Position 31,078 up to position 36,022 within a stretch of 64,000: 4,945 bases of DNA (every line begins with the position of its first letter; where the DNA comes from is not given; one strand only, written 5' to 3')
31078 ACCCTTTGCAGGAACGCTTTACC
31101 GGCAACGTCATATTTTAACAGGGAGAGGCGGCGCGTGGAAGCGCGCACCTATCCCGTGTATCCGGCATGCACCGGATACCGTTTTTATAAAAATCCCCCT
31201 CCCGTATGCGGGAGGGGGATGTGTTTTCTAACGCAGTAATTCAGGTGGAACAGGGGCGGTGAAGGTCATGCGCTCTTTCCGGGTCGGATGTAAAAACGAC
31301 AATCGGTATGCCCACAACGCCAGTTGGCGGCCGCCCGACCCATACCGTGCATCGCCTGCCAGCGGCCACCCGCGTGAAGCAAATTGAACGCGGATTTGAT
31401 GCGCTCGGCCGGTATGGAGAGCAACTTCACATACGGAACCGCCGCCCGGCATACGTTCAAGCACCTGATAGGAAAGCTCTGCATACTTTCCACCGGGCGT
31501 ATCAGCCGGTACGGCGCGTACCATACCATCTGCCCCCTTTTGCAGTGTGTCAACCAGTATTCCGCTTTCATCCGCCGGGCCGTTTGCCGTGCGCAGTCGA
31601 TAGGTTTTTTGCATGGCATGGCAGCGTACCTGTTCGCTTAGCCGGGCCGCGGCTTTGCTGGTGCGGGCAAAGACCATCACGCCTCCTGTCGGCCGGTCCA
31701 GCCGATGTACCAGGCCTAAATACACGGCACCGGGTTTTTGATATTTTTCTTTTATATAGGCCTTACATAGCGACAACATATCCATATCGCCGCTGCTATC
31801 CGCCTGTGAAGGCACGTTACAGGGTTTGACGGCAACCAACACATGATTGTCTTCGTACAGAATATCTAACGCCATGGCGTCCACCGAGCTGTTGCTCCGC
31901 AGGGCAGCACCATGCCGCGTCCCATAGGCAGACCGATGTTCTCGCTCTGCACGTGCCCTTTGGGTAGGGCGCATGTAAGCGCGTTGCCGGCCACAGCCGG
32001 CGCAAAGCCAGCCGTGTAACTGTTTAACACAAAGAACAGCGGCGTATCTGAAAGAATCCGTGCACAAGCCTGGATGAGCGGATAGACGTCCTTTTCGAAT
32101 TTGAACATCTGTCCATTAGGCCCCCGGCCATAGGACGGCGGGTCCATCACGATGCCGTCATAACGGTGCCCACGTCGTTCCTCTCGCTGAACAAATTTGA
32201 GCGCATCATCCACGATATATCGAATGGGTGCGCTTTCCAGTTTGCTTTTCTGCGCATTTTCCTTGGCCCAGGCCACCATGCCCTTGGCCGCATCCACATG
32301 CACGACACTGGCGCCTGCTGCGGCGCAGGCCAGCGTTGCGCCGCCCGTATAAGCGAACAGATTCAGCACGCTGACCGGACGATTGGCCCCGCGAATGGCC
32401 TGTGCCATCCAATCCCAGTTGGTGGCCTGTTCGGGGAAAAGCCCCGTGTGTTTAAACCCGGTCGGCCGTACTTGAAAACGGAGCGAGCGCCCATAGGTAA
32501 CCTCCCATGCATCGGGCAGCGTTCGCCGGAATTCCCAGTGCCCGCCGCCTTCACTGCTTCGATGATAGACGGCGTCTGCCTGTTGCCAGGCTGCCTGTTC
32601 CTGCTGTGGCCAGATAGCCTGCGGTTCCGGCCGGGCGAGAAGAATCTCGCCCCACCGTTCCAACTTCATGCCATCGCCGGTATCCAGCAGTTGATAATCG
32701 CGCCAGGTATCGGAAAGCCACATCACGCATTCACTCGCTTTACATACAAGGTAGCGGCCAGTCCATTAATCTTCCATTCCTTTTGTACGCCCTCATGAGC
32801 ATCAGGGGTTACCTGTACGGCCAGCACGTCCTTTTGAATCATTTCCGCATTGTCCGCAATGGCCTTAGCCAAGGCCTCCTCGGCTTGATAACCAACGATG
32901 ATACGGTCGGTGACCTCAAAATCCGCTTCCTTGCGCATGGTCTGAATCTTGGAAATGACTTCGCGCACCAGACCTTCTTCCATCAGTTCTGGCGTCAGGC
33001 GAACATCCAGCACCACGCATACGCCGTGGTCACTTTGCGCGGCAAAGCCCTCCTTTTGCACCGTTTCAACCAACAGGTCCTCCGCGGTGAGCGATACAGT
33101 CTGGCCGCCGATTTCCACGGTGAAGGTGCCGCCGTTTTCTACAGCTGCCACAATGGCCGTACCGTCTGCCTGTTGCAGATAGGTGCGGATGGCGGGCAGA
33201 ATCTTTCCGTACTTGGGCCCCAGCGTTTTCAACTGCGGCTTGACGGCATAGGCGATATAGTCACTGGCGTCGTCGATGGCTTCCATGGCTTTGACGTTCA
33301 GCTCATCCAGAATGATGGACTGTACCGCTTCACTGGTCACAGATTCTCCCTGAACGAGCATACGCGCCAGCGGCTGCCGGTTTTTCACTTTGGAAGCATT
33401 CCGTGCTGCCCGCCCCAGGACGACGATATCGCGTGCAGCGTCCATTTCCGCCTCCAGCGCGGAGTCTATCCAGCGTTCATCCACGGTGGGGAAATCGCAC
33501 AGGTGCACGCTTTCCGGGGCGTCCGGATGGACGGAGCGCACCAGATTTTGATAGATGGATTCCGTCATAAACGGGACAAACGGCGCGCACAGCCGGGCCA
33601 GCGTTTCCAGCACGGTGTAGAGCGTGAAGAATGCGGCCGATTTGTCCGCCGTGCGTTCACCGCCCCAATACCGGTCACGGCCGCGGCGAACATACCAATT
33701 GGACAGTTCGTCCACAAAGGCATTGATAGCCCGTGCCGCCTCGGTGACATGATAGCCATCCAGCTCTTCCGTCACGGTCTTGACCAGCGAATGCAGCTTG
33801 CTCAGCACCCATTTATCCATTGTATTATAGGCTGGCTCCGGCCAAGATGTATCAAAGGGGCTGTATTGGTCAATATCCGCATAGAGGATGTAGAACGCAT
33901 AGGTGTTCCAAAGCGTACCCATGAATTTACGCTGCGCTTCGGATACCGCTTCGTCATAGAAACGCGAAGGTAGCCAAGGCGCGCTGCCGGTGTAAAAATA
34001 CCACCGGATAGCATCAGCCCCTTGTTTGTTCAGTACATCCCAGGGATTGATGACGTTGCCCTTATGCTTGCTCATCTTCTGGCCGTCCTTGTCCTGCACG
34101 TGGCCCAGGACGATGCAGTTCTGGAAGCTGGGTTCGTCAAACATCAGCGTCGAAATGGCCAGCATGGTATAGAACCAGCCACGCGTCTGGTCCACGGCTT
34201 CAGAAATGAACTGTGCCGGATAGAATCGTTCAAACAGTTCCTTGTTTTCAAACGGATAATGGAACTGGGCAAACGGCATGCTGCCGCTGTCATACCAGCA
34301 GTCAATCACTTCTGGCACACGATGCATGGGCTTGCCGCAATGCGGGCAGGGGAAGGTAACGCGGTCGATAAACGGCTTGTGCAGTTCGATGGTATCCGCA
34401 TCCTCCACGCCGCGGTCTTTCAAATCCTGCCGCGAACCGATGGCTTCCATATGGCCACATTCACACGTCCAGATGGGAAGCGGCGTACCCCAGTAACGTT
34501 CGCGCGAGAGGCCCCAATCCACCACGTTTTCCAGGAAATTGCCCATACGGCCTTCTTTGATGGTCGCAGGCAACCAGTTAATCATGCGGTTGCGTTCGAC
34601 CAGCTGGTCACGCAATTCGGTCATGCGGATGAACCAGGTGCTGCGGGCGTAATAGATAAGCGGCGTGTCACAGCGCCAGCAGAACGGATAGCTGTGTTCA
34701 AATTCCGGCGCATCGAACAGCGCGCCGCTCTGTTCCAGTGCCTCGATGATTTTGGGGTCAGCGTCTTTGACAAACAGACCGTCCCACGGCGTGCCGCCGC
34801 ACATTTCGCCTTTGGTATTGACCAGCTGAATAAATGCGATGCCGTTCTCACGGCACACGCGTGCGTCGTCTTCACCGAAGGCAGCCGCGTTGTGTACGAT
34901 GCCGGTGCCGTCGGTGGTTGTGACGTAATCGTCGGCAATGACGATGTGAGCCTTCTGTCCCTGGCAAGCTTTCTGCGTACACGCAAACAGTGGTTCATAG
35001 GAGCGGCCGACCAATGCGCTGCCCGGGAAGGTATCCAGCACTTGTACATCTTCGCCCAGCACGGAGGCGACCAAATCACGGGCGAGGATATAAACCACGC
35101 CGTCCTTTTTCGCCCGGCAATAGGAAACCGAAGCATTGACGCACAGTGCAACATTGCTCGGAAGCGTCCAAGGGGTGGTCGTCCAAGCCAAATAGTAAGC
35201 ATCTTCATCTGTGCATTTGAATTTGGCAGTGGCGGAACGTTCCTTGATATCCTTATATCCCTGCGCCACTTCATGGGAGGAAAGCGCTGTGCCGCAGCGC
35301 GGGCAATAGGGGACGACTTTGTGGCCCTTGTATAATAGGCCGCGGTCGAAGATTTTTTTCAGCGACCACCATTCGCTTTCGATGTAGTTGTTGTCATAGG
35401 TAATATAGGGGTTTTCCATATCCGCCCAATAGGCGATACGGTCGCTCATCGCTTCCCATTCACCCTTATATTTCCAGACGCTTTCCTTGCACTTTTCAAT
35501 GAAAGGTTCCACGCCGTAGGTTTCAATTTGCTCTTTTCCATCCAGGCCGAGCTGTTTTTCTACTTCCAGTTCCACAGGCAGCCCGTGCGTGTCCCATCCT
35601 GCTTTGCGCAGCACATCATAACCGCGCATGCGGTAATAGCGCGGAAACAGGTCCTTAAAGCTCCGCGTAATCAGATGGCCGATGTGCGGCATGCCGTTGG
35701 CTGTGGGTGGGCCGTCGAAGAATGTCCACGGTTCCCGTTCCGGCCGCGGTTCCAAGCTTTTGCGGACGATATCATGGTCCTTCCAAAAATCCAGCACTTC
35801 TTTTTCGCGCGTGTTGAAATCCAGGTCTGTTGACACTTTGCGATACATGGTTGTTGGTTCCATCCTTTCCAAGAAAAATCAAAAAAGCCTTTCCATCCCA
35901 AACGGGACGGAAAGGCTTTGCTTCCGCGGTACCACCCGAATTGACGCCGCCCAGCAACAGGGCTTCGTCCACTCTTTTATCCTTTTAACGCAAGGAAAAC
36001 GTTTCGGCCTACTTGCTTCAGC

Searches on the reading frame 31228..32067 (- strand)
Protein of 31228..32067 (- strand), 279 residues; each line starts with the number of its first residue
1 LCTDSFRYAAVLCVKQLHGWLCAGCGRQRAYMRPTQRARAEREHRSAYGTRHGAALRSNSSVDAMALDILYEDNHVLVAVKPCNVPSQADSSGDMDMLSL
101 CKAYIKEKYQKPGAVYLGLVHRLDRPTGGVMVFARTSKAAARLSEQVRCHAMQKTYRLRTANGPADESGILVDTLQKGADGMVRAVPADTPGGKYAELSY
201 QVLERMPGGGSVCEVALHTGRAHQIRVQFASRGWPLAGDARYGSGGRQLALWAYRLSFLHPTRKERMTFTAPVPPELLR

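Call 10: search_protein_families(library=pfam, max_evalue=1e-8, proteins=[window:31228-32067:-])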
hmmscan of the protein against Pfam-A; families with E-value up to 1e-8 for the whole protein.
window:31228-32067:- (279 aa): 1 family
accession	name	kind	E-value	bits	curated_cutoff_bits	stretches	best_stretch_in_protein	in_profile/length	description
PF00849.27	PseudoU_synth_2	-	7.4e-28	98.1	26.8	1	75-231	1-152/152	RNA pseudouridylate synthase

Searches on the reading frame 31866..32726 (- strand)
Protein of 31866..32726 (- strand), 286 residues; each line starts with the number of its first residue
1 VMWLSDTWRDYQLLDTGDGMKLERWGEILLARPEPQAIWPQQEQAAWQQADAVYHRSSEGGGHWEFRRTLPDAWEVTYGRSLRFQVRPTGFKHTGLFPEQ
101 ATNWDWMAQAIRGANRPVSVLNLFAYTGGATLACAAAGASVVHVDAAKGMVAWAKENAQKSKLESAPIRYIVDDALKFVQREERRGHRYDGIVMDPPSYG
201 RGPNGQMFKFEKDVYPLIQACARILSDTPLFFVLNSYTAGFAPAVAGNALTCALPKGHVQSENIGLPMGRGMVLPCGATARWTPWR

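Call 10: search_protein_families(library=pfam, max_evalue=1e-8, proteins=[window:31866-32726:-])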
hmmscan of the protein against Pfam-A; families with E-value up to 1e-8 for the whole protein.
window:31866-32726:- (286 aa): 1 family
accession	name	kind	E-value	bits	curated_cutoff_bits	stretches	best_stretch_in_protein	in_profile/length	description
PF10672.15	Methyltrans_SAM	-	1.8e-13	50.8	27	1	55-203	67-210/286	S-adenosylmethionine-dependent methyltransferase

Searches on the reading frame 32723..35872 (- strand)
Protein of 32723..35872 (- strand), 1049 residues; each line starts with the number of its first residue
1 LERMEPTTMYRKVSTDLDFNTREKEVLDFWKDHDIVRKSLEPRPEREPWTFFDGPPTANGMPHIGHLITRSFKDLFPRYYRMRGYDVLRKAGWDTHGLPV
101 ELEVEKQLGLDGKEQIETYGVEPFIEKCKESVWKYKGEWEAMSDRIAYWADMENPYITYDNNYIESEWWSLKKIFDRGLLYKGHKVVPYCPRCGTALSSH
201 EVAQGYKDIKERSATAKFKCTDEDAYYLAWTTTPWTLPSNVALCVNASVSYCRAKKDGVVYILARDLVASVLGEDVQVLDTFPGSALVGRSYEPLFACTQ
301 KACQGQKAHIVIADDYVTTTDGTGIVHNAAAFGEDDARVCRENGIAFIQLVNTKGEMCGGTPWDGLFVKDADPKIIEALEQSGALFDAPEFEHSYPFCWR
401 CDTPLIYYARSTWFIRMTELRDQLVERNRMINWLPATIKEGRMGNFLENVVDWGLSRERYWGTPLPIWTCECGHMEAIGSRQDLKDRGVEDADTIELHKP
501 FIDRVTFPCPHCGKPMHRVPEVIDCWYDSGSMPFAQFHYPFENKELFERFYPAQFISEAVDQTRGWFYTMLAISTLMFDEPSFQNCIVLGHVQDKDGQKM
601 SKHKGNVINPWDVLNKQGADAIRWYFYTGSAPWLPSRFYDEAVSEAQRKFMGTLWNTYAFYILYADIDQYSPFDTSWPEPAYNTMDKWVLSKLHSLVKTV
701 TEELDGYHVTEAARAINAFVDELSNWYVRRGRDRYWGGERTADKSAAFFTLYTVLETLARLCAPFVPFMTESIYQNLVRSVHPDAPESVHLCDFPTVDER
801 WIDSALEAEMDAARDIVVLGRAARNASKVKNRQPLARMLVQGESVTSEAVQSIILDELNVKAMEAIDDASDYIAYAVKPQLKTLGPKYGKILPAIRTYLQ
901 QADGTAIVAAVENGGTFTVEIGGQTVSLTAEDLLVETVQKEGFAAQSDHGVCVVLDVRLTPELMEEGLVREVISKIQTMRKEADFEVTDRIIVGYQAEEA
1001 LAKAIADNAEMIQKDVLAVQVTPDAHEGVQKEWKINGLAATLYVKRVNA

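Call 10: search_protein_families(library=pfam, max_evalue=1e-8, proteins=[window:32723-35872:-])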
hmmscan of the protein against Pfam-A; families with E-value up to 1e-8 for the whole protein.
window:32723-35872:- (1049 aa): 4 families
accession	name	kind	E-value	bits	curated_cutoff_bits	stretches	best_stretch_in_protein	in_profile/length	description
PF00133.28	tRNA-synt_1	-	1.9e-122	409.5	22.7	1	26-627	2-403/414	tRNA synthetases class I (I, L, M and V)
PF19302.4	DUF5915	-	1.4e-56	191.6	27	1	852-1046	2-194/195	Domain of unknown function (DUF5915)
PF08264.19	Anticodon_1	-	8.6e-35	120.2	25.1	1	686-835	1-144/148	Anticodon-binding domain of tRNA ligase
PF09334.17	tRNA-synt_1g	-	1.3e-18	67.4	20.1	1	58-119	10-70/391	tRNA synthetases class I (M)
